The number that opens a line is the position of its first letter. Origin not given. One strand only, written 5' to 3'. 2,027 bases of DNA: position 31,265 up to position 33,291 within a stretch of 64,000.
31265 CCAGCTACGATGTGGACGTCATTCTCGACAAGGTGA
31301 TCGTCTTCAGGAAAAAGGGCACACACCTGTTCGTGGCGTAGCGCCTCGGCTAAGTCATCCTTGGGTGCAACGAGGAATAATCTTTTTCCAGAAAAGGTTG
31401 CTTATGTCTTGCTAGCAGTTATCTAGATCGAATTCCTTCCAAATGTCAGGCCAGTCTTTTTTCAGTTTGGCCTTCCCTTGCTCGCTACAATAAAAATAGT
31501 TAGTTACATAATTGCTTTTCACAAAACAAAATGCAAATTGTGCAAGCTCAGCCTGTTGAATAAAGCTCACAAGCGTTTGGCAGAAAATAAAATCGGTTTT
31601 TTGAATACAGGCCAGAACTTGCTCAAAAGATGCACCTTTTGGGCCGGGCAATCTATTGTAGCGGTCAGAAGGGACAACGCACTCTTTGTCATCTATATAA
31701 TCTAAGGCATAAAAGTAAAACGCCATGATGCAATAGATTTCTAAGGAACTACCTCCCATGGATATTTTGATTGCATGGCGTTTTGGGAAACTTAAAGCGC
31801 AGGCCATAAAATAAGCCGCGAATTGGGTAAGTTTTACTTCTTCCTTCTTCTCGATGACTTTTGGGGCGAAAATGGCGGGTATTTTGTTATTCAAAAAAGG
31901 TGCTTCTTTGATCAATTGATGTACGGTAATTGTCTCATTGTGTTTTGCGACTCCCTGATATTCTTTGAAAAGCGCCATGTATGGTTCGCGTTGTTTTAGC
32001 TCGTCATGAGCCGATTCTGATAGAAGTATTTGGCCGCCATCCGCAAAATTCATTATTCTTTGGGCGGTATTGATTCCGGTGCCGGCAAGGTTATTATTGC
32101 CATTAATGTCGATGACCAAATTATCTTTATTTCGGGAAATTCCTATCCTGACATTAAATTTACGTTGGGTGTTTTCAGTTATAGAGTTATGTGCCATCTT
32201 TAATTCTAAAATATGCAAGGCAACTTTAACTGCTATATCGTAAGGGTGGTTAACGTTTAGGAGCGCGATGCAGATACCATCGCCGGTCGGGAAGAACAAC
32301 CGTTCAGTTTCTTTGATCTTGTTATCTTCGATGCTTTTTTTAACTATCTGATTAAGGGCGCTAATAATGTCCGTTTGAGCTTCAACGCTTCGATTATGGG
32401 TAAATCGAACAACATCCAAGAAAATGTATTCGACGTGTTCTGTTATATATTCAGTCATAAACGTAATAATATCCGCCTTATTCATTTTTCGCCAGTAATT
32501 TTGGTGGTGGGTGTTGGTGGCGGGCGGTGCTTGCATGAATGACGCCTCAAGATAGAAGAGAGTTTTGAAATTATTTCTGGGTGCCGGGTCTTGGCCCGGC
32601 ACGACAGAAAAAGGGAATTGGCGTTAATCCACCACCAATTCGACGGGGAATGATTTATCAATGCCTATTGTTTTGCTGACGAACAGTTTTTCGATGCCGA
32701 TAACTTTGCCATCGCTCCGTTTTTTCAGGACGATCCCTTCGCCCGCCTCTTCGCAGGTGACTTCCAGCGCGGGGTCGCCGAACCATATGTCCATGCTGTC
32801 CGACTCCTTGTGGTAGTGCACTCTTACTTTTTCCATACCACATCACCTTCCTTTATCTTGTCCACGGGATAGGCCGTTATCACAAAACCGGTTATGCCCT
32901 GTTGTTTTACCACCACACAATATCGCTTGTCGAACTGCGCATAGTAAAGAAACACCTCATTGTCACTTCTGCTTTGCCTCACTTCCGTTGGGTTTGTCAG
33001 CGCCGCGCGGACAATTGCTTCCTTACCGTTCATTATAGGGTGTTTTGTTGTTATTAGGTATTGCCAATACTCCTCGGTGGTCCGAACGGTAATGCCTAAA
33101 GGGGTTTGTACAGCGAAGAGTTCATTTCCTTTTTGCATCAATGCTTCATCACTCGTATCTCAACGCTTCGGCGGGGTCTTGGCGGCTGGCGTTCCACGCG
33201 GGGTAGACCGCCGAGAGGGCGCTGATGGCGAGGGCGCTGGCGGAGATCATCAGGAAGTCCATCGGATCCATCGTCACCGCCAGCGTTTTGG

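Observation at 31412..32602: AT-rich single-gene cassette: catalytically intact class III nucleotidyl cyclase fused to an unrecognised C-terminal domain (Pycsar-like or novel defence candidate)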

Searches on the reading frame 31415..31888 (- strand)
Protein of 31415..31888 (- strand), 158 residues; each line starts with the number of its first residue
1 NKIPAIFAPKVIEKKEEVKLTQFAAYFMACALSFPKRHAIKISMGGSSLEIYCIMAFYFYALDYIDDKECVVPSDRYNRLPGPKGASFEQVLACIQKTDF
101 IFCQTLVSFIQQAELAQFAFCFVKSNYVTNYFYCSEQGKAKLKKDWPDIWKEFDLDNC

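Call 15: search_solved_structures(query=A2, max_evalue=10)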
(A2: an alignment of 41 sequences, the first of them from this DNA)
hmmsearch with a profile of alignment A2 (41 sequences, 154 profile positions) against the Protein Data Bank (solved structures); distinct sequences matched with E-value up to 10: 1.
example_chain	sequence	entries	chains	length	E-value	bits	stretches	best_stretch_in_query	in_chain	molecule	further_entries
4j1q_A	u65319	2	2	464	0.64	13.4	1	38-98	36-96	Polyketide synthase PksJ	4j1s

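Call 23: predict_structure(alignment_id=A2)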
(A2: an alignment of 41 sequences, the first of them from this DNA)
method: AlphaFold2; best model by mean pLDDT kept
length: 158 residues; sequences in the alignment: 41
mean_pLDDT: 92.2   pTM: 0.85
mean pLDDT of the five models: 92.2, 92.2, 91.6, 90.6, 90.1
residues with pLDDT >= 90: 114; 70-90: 42; 50-70: 2; < 50: 0
segments of 3 or more residues with pLDDT < 50: none
pLDDT, mean of each block of 10 residues (from residue 1): 86 86 98 90 78 97 93 85 89 96 97 97 94 97 98 95
secondary structure, 60 per line:
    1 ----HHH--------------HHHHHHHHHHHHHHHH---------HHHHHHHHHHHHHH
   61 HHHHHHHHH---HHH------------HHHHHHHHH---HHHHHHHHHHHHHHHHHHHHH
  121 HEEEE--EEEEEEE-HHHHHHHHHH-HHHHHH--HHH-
elements in order: H22-37 H47-69 H88-96 H100-121 E122-125 E128-134 H136-145 H147-152

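Call 26: fold_search(model_id=the predicted structure, library=pdb)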
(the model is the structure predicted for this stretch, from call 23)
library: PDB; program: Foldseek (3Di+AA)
matches with E <= 10: 44; with E <= 0.001: 0
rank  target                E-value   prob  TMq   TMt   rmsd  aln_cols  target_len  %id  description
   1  1jst_B                2.2e+00  0.07  0.21  0.15  13.8       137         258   13  PHOSPHORYLATED CYCLIN-DEPENDENT KINASE-2 BOUND TO CYCLIN A (released 1997-01-11)
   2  2fp2_A                2.5e+00  0.06  0.23  0.22  12.3       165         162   12  Secreted Chorismate Mutase from Mycobacterium tuberculosis (released 2006-03-28)
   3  2wpa_D                2.6e+00  0.06  0.21  0.15  13.8       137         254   13  Optimisation of 6,6-Dimethyl Pyrrolo 3,4-c pyrazoles: Identification of PHA-793887, a Potent CDK Inhibitor Suitable fo (released 2010-02-23)
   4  2gbb_B                2.9e+00  0.04  0.18  0.18  13.3       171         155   12  Crystal structure of secreted chorismate mutase from Yersinia pestis (released 2007-04-03)
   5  3ddq_D                3.0e+00  0.06  0.21  0.14  13.6       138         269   12  Structure of phosphorylated Thr160 CDK2/cyclin A in complex with the inhibitor roscovitine (released 2008-07-22)
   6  2f6l_A                3.0e+00  0.05  0.23  0.22  12.0       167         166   12  X-ray structure of Chorismate Mutase from Mycobacterium Tuberculosis (released 2005-12-13)
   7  9k3l_R                3.0e+00  0.04  0.17  0.14  14.5       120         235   15  Cryo-EM structure of the unliganded human melanocortin receptor 2 (MC2R)-Gs complex (released 2025-08-06)
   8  2gbb_A                3.8e+00  0.03  0.18  0.18  13.6       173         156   13  Crystal structure of secreted chorismate mutase from Yersinia pestis (released 2007-04-03)
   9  2fp1_A                4.4e+00  0.04  0.23  0.22  12.0       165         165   12  Secreted Chorismate Mutase from Mycobacterium tuberculosis (released 2006-03-28)
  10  8uo3_R                4.6e+00  0.02  0.16  0.12  15.8       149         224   15  CryoEM structure of beta-2-adrenergic receptor in complex with GTP-bound Gs heterotrimer (Class S) (released 2024-03-06)
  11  2iw8_B                4.9e+00  0.04  0.22  0.15  13.3       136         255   14  STRUCTURE OF HUMAN THR160-PHOSPHO CDK2-CYCLIN A F82H-L83V-H84D MUTANT WITH AN O6-CYCLOHEXYLMETHYLGUANINE INHIBITOR (released 2006-09-06)
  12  2fp2_B                4.9e+00  0.03  0.21  0.20  12.2       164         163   12  Secreted Chorismate Mutase from Mycobacterium tuberculosis (released 2006-03-28)
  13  5a37_B                5.7e+00  0.02  0.17  0.14  11.8       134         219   12  Mutations in the Calponin homology domain of Alpha-Actinin-2 affect Actin binding and incorporation in muscle. (released 2016-06-22)
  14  8gge_R                5.7e+00  0.02  0.18  0.17  15.0       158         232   10  CryoEM structure of beta-2-adrenergic receptor in complex with GTP-bound Gs heterotrimer (transition intermediate #19  (released 2024-03-06)
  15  2q6d_C                6.0e+00  0.01  0.14  0.10  15.6       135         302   11  Crystal structure of infectious bronchitis virus (IBV) main protease (released 2008-02-12)
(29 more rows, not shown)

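Call 29: find_homologous_proteins(query=A2, max_evalue=0.001)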
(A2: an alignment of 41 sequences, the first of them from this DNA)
Query A2 (41 sequences) (158 aa, profile of the alignment): 3 proteins with E <= 0.001 among 517 candidates.
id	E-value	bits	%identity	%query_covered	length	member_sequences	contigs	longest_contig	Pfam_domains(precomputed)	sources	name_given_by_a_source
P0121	2.6e-47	179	27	98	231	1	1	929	-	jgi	jgi:hypothetical protein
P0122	6.5e-35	139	27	98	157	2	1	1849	-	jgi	jgi:hypothetical protein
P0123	2.9e-5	42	48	18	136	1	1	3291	-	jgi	jgi:hypothetical protein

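Call 31: fold_search(model_id=the predicted structure, library=viral)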
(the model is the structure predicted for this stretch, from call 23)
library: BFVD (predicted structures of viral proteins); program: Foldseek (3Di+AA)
matches with E <= 10: 111; with E <= 0.001: 0
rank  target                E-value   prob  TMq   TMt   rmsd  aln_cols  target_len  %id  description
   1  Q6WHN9                1.3e+00  0.06  0.16  0.20  15.7       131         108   12  Uncharacterized protein [Vibrio phage KVP40 (isolate Vibrio parahaemolyticus/Japan/Matsuzaki/1991)]
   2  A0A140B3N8            1.5e+00  0.08  0.20  0.10  14.0       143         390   14  (no name in the UniProt tables at hand)
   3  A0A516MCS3            1.9e+00  0.06  0.18  0.11  18.8       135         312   13  (no name in the UniProt tables at hand)
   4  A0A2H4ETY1            2.5e+00  0.13  0.29  0.34  10.3       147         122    9  (no name in the UniProt tables at hand)
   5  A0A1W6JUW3            2.8e+00  0.09  0.22  0.29  11.7       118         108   14  Uncharacterized protein [Vibrio phage pVco-5]
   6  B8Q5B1                2.8e+00  0.02  0.14  0.07  15.2       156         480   15  (no name in the UniProt tables at hand)
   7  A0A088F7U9            3.0e+00  0.06  0.16  0.27  13.0       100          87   12  (no name in the UniProt tables at hand)
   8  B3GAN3                3.0e+00  0.04  0.18  0.15  15.9       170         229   13  AMDV5_1 [uncultured virus]
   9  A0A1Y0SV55            3.0e+00  0.03  0.17  0.09  15.1       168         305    9  Uncharacterized protein [Pseudomonas phage Noxifer]
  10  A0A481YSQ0            3.0e+00  0.02  0.12  0.15  15.6       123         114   15  Uncharacterized protein [Marseillevirus LCMAC102]
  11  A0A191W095            3.0e+00  0.02  0.14  0.11  17.6       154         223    9  p5 [Emaravirus cercidis]
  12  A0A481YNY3            3.1e+00  0.04  0.18  0.17  14.5       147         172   14  Uncharacterized protein [Pithovirus LCDPAC02]
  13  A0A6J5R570            3.3e+00  0.11  0.26  0.32  11.6       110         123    9  Holin [uncultured Caudovirales phage]
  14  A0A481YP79            3.3e+00  0.05  0.20  0.14  14.0       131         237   15  Uncharacterized protein [Pithovirus LCDPAC01]
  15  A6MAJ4                3.3e+00  0.03  0.16  0.19  13.6       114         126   15  Gp129 [Lactococcus phage KSY1]
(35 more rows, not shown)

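Call 35: search_protein_families(library=pfam, alignment_id=A2, max_evalue=1)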
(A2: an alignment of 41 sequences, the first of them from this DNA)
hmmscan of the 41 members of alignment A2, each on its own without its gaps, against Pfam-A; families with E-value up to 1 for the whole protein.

A. member 1, seq(158 aa): 0 families

B. families by the number of members that match (of 41 scanned): 7 families
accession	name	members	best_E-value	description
PF06331.17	Tfb5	1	0.01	Transcription factor TFIIH complex subunit Tfb5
PF24711.1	YxiG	1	0.029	YxiG-like protein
PF01268.25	FTHFS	1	0.098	Formate--tetrahydrofolate ligase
PF00407.25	Bet_v_1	1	0.11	Pathogenesis-related protein Bet v 1 family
PF22438.2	FlgA_HD-like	1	0.13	Flagellar protein FlgA, HotDog domain-like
PF24119.1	DUF7393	1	0.28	Domain of unknown function (DUF7393)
PF17237.7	Emr1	1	0.31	ERMES regulator 1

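Call 36: search_protein_representatives(alignment_id=A2)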
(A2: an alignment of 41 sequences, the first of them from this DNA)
Query: 41 sequences, 154 profile positions. Proteins with E-value up to 0.001 (for the whole library): 369; up to 1e-10: 305; up to 1e-30: 97. The best 150 are listed.
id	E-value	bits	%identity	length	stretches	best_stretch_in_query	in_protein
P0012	2.4e-49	183.8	-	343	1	2-153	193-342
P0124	1.2e-48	181.5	-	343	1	1-149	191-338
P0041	5.5e-48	179.3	-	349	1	11-152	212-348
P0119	5.8e-48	179.3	-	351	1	1-151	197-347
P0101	1.5e-45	171.4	-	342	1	1-149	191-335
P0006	2.2e-45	170.9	-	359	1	2-151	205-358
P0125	2.2e-45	170.9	-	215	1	1-152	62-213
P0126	4.3e-45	169.9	-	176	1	1-152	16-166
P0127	5.8e-45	169.5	-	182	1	1-150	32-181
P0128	6.1e-45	169.4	-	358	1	2-153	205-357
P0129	7.1e-45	169.2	-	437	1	3-150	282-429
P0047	9.6e-45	168.8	-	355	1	1-150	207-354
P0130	1.1e-44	168.7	-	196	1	2-150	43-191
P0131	2.6e-43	164.1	-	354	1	2-153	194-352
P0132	6.3e-43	162.9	-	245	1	1-152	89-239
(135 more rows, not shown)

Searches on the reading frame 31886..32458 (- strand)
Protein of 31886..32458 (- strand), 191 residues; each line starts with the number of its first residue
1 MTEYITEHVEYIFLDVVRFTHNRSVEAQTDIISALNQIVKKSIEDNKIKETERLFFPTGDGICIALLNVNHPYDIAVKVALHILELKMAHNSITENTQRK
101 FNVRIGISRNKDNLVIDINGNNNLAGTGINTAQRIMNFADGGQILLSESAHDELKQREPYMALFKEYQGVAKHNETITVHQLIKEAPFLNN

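Call 65: find_homologous_proteins(query=A4, max_evalue=1e-10)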
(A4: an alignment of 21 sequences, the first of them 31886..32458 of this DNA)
Query A4 (21 sequences) (191 aa, profile of the alignment): 946 proteins with E <= 1e-10 among 3520 candidates; the best 120 are listed.
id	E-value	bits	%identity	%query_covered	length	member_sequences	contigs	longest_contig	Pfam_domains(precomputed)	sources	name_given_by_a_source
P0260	3.8e-85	302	50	100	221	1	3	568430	-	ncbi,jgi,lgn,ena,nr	ncbi:hypothetical protein COV20_05350 [Candidatus Woesearchaeota archaeon CG10_big_fil_rev_8_21_14_0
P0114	2.3e-84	300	53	96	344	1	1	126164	PF00211.26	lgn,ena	-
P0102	6.5e-83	295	53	93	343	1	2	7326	PF00211.26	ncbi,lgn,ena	-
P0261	1.5e-82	294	52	94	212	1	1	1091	PF00211.26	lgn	-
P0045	1.7e-82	293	53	98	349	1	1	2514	PF00211.26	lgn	-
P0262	1.9e-82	293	48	97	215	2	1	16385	PF00211.26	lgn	-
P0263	2.5e-82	293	47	91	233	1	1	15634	PF00211.26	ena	-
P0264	6.8e-82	292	51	97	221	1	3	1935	PF00211.26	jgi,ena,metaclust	metaclust:\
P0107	7.5e-82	291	54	96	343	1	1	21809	PF00211.26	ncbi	-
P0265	9.1e-82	291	53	91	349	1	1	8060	PF01582.26,PF13676.12,PF00211.26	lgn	-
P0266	9.3e-82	291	52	96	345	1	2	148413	PF00211.26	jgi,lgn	jgi:class 3 adenylate cyclase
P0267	1.1e-81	291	48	95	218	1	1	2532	PF00211.26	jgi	jgi:class 3 adenylate cyclase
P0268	1.9e-81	290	48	91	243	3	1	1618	PF00211.26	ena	-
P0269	2.0e-81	290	52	96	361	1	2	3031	PF00211.26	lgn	-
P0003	2.6e-81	290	54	99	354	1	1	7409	PF00211.26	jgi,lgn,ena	-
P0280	3.4e-80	286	49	96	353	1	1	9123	PF01582.26,PF13676.12,PF00211.26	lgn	-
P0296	8.1e-79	281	51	95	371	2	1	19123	PF01582.26,PF13676.12,PF00211.26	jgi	jgi:class 3 adenylate cyclase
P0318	3.7e-77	276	49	100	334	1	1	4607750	PF00211.26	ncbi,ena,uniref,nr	ncbi:adenylate/guanylate cyclase domain-containing protein [uncultured Draconibacterium sp.]|uniref:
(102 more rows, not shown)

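Call 67: find_encoding_contigs(protein=P0296, flank=7000, max_places=2)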
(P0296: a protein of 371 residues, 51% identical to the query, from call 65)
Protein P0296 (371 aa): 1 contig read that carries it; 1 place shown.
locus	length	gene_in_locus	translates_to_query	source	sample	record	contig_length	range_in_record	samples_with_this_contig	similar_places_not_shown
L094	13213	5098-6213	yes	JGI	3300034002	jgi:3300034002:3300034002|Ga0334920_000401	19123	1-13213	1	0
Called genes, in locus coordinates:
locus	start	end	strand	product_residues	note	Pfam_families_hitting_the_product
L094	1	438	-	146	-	?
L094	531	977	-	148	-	-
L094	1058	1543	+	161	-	PF13610:DDE_Tnp_IS240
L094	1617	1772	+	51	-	-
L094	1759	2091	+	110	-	PF07505:DUF5131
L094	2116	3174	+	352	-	PF13599:Pentapeptide_4 (weak), PF13576:Pentapeptide_3 (faint), PF00805:Pentapeptide, PF01582:TIR, PF13676:TIR_2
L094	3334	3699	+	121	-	-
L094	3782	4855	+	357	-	PF00805:Pentapeptide, PF13576:Pentapeptide_3 (faint), PF00805:Pentapeptide, PF13599:Pentapeptide_4, PF00805:Pentapeptide, PF01582:TIR, PF13676:TIR_2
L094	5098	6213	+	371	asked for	PF00211:Guanylate_cyc (weak), PF01582:TIR, PF13676:TIR_2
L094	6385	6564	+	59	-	PF00805:Pentapeptide (faint)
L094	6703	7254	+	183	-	PF01582:TIR, PF08937:ThsB_TIR (faint), PF13676:TIR_2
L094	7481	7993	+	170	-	-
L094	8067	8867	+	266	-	PF25199:nSTAND_NTPase5 (faint), PF13191:AAA_16 (faint), PF13401:AAA_22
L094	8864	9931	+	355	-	PF13730:HTH_36 (weak)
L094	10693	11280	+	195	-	-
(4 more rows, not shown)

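Call 68: find_encoding_contigs(protein=P0280, flank=7000, max_places=2)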
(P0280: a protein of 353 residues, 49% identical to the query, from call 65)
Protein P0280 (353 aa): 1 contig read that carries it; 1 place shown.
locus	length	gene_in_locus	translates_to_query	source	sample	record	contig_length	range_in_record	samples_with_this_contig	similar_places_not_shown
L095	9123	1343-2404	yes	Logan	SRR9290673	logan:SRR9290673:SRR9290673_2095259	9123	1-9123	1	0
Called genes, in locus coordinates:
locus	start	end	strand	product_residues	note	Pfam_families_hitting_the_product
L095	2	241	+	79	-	?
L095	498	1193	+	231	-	PF19458:DUF5995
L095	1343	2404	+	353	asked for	PF00211:Guanylate_cyc (weak), PF01582:TIR, PF13676:TIR_2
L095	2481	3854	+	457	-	PF00805:Pentapeptide (weak), PF13576:Pentapeptide_3 (faint), PF13599:Pentapeptide_4 (weak), PF00805:Pentapeptide, PF13599:Pentapeptide_4 (weak), PF00805:Pentapeptide (weak), PF01582:TIR, PF13676:TIR_2, +1 more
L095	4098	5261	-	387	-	PF05257:CHAP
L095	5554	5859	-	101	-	-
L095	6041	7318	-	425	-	PF14072:DndB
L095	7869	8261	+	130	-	PF05973:Gp49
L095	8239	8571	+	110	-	PF13744:HTH_37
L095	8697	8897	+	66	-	-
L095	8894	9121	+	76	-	?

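Call 75: find_encoding_contigs(protein=P0318, flank=8000, max_places=1)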
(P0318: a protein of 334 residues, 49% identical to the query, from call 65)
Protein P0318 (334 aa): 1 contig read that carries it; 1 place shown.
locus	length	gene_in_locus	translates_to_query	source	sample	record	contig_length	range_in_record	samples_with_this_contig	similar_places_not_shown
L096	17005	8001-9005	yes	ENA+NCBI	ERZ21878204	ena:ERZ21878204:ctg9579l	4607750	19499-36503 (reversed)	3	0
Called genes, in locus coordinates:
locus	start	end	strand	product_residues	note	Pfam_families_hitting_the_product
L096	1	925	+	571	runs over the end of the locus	PF07969:Amidohydro_3, PF01979:Amidohydro_1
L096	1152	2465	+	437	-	PF00144:Beta-lactamase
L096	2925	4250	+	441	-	PF00144:Beta-lactamase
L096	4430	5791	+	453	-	PF01546:Peptidase_M20, PF07687:M20_dimer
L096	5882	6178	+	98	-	-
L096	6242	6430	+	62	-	-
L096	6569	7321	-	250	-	PF19775:DUF6261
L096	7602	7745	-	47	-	-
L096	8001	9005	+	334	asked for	PF00211:Guanylate_cyc (weak)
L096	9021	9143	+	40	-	-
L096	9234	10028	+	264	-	PF01545:Cation_efflux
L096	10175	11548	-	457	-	PF04851:ResIII, PF00270:DEAD, PF00271:Helicase_C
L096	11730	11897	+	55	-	-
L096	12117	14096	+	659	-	-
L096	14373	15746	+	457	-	PF00144:Beta-lactamase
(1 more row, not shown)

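Call 76: find_encoding_contigs(protein=P0266, flank=8000, max_places=1)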
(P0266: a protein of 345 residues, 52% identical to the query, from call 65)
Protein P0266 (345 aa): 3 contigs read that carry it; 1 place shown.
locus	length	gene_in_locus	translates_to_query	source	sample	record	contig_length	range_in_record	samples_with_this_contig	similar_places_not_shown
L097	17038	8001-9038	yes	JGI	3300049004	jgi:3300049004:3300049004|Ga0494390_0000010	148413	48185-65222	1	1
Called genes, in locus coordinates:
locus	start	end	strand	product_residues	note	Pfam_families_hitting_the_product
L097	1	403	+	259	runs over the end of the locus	PF04519:Bactofilin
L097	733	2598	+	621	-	PF01558:POR, PF01855:POR_N, PF17147:PFOR_II (weak)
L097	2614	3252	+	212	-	PF08843:AbiEii (faint)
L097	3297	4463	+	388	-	PF02775:TPP_enzyme_C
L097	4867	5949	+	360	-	PF00753:Lactamase_B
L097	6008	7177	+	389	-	PF04909:Amidohydro_2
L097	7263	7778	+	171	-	-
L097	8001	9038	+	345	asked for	PF00211:Guanylate_cyc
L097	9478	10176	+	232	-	-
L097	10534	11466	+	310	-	-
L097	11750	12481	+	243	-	PF00795:CN_hydrolase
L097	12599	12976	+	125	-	-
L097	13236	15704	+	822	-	PF00144:Beta-lactamase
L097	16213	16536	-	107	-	-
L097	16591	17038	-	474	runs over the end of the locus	PF00999:Na_H_Exchanger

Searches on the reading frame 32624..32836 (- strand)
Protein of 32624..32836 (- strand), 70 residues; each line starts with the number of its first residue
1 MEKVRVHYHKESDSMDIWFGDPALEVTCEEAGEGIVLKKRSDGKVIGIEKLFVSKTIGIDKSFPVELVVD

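Call 3: search_protein_families(library=pfam, proteins=[window:32624-32836:-], max_evalue=1)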
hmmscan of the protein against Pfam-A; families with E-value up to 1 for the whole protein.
window:32624-32836:- (70 aa): 1 family
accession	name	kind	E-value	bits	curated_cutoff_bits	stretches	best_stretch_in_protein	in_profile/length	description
PF10049.14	DUF2283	-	1.7e-08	35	23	1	5-54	1-49/49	Protein of unknown function (DUF2283)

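Call 4: search_protein_families(library=padloc, proteins=[window:32624-32836:-], max_evalue=1)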
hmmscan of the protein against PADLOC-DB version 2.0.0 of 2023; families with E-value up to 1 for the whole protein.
window:32624-32836:- (70 aa): 0 families

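Call 6: search_protein_families(library=ncbifam, proteins=[window:32624-32836:-], max_evalue=0.1)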
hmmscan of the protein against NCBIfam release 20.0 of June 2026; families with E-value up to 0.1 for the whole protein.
window:32624-32836:- (70 aa): 0 families

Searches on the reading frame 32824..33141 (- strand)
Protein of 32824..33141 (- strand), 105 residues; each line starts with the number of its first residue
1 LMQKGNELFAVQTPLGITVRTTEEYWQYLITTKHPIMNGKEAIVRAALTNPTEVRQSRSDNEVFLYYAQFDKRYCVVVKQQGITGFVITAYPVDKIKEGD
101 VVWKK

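Call 3: search_protein_families(library=pfam, proteins=[window:32824-33141:-], max_evalue=1)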
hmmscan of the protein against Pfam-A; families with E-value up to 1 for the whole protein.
window:32824-33141:- (105 aa): 0 families

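Call 4: search_protein_families(library=padloc, proteins=[window:32824-33141:-], max_evalue=1)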
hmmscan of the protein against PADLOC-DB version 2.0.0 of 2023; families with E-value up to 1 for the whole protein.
window:32824-33141:- (105 aa): 1 family
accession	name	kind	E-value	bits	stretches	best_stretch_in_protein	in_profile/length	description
PDLC04364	PDC-M04B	-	0.006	14.3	1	59-99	112-152/164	-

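Call 6: search_protein_families(library=ncbifam, proteins=[window:32824-33141:-], max_evalue=0.1)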
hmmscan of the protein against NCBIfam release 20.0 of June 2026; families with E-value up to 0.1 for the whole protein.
window:32824-33141:- (105 aa): 0 families
